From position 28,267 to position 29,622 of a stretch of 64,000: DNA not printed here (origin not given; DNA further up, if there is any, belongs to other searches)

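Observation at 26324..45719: Complete Wzx/Wzy-dependent polysaccharide locus containing a GDP-mannose 3,5-epimerase homologue, implying an L-galactose/L-gulose-containing polymer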

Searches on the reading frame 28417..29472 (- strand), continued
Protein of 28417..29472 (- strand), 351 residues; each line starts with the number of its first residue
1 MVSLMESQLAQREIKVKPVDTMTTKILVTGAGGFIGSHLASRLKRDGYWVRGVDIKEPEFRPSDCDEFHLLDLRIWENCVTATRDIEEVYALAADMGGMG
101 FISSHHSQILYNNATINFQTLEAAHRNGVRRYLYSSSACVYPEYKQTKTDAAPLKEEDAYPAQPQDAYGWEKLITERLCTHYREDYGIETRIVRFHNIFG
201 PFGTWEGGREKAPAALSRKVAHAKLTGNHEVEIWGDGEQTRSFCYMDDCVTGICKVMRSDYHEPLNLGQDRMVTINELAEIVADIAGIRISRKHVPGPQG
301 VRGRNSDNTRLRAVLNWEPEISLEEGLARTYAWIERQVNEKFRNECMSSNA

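Call 27: search_protein_families(library=pfam, proteins=[L002:8371-9744:+, L002:11196-12623:+, L005:5943-7229:+, L023:3479-6169:-, L033:15698-17209:+, L047:14122-14997:+, L019:6719-7402:+, L025:8165-9937:+, L049:3127-4794:+, L002:4888-5823:+], max_evalue=0.00001)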
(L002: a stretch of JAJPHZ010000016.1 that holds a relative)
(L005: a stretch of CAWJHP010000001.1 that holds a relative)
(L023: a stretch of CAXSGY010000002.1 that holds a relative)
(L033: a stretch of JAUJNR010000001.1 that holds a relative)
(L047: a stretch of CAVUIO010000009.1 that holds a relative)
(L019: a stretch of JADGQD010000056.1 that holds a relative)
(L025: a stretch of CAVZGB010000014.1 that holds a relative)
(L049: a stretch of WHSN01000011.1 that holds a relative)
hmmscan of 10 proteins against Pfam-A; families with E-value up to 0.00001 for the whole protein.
L002:8371-9744:+ (457 aa): 5 families
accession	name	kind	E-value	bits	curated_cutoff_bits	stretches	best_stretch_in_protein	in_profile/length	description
PF03721.20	UDPG_MGDP_dh_N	-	3e-43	148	27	1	4-183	2-180/187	UDP-glucose/GDP-mannose dehydrogenase family, NAD binding domain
PF00984.24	UDPG_MGDP_dh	-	4.7e-26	91.2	25.4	1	208-300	2-93/94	UDP-glucose/GDP-mannose dehydrogenase family, central domain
PF03720.21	UDPG_MGDP_dh_C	-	3e-21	76.2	30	1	321-422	1-102/103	UDP-glucose/GDP-mannose dehydrogenase family, UDP binding domain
PF02826.25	2-Hacid_dh_C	-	9.9e-07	28.7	25.1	0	4-38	38-72/178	D-isomer specific 2-hydroxyacid dehydrogenase, NAD binding domain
PF03446.21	NAD_binding_2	-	1e-06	29.3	21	0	5-88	2-67/161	NAD binding domain of 6-phosphogluconate dehydrogenase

L002:11196-12623:+ (475 aa): 2 families
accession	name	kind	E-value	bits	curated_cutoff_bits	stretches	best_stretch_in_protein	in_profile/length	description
PF02397.22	Bac_transf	-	5.9e-62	208.8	27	1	282-470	1-178/179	Bacterial sugar transferase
PF13727.12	CoA_binding_3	-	3.4e-08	34.1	25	1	70-243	5-173/175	CoA-binding domain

L005:5943-7229:+ (428 aa): 2 families
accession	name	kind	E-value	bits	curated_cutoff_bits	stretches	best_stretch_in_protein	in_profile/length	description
PF00005.33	ABC_tran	-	9.3e-22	78.5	25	1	62-193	1-135/137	ABC transporter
PF14524.12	Wzt_C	-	9.6e-07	29.3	30.4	1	287-401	15-132/143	Wzt C-terminal domain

L023:3479-6169:- (896 aa): 5 families
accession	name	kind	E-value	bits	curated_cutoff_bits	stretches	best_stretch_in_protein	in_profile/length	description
PF00488.27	MutS_V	-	2.3e-83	279.3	30.2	1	634-823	1-188/188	MutS domain V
PF05192.23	MutS_III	-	8.2e-54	183.3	34.1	1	294-582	2-194/194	MutS domain III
PF01624.25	MutS_I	-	4.9e-44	149.6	20.6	1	5-115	1-111/113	MutS domain I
PF05190.23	MutS_IV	-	5.6e-28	97.5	22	1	451-541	1-91/92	MutS family domain IV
PF05188.22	MutS_II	-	7.8e-23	81.8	25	1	126-276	2-132/133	MutS domain II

L033:15698-17209:+ (503 aa): 3 families
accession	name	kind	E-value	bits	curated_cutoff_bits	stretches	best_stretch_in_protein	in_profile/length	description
PF01943.22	Polysacc_synt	-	7.4e-17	62.1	28.2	1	6-288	1-273/274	Polysaccharide biosynthesis protein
PF13440.11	Polysacc_synt_3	-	5.2e-11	42.7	23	1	71-337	35-290/293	Polysaccharide biosynthesis protein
PF01554.23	MatE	-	1e-06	29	24.9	0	49-166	39-154/161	MatE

L047:14122-14997:+ (291 aa): 3 families
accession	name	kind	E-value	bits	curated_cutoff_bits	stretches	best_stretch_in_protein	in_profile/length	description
PF13489.12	Methyltransf_23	-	3.1e-18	66.5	27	1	85-225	13-161/164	Methyltransferase domain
PF08242.18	Methyltransf_12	-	5.1e-08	34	30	1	99-188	1-98/98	Methyltransferase domain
PF08241.18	Methyltransf_11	-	8.3e-08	33.2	21.2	1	99-189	1-94/95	Methyltransferase domain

L019:6719-7402:+ (227 aa): 1 family
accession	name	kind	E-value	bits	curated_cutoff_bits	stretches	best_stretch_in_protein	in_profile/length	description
PF00132.30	Hexapep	-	3.8e-10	39.5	27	1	161-196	1-36/36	Bacterial transferase hexapeptide (six repeats)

L025:8165-9937:+ (590 aa): 2 families
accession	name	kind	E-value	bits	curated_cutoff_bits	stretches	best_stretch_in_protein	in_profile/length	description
PF16861.10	Carbam_trans_C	-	1.7e-72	242.9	27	1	411-579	1-170/170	Carbamoyltransferase C-terminus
PF02543.21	Carbam_trans_N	-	2.1e-57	195.6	24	1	3-349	2-345/346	Carbamoyltransferase N-terminus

L049:3127-4794:+ (555 aa): 1 family
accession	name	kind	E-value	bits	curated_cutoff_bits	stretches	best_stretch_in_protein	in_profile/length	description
PF04932.20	Wzy_C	-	1.2e-13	51.5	31.7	1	298-469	2-149/149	O-Antigen ligase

L002:4888-5823:+ (311 aa): 7 families
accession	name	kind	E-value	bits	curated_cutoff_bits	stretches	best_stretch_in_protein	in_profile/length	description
PF08241.18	Methyltransf_11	-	5.6e-23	81.8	21.2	1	101-194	1-93/95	Methyltransferase domain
PF13649.12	Methyltransf_25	-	1e-20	74.7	27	1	100-192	1-97/97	Methyltransferase domain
PF13489.12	Methyltransf_23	-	2.4e-16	60.4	27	1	79-206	6-126/164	Methyltransferase domain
PF13847.12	Methyltransf_31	-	7e-15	55.4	27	1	96-200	3-113/145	Methyltransferase domain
PF08242.18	Methyltransf_12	-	2.4e-14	54.3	30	1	101-193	1-97/98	Methyltransferase domain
PF01209.24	Ubie_methyltran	-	2.6e-13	50.3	20.1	1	93-213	44-169/233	ubiE/COQ5 methyltransferase family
PF08003.17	Methyltransf_9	-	9.5e-07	28.5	23.8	1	93-179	112-200/315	Protein of unknown function (DUF1698)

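Call 41: find_encoding_contigs(protein=window:28417-29409:-, flank=3000, max_places=3)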
Protein window:28417-29409:- (330 aa): 1 contig read that carries it; 1 place shown.
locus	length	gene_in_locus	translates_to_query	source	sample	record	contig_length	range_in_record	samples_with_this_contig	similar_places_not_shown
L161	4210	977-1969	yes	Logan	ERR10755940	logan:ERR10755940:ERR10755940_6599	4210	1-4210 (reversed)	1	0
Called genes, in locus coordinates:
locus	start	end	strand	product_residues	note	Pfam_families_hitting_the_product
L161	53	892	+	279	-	PF03808:Glyco_tran_WecG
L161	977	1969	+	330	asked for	PF01073:3Beta_HSD, PF01370:Epimerase, PF07993:NAD_binding_4 (faint), PF16363:GDP_Man_Dehyd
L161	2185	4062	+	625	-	PF00953:Glycos_transf_4, PF13727:CoA_binding_3 (weak)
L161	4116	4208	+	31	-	?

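Call 59: search_solved_structures(query=L019:2423-3325:+, max_evalue=1)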
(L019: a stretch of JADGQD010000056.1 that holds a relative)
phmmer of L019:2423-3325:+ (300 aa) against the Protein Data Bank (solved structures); distinct sequences matched with E-value up to 1: 1.
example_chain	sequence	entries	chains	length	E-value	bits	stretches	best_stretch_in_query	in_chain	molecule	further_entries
2fz0_A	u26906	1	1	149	0.44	12.8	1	184-283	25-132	v-SNARE component of the vacuolar SNARE complex involved in vesicle fusion; inhibits ATP-d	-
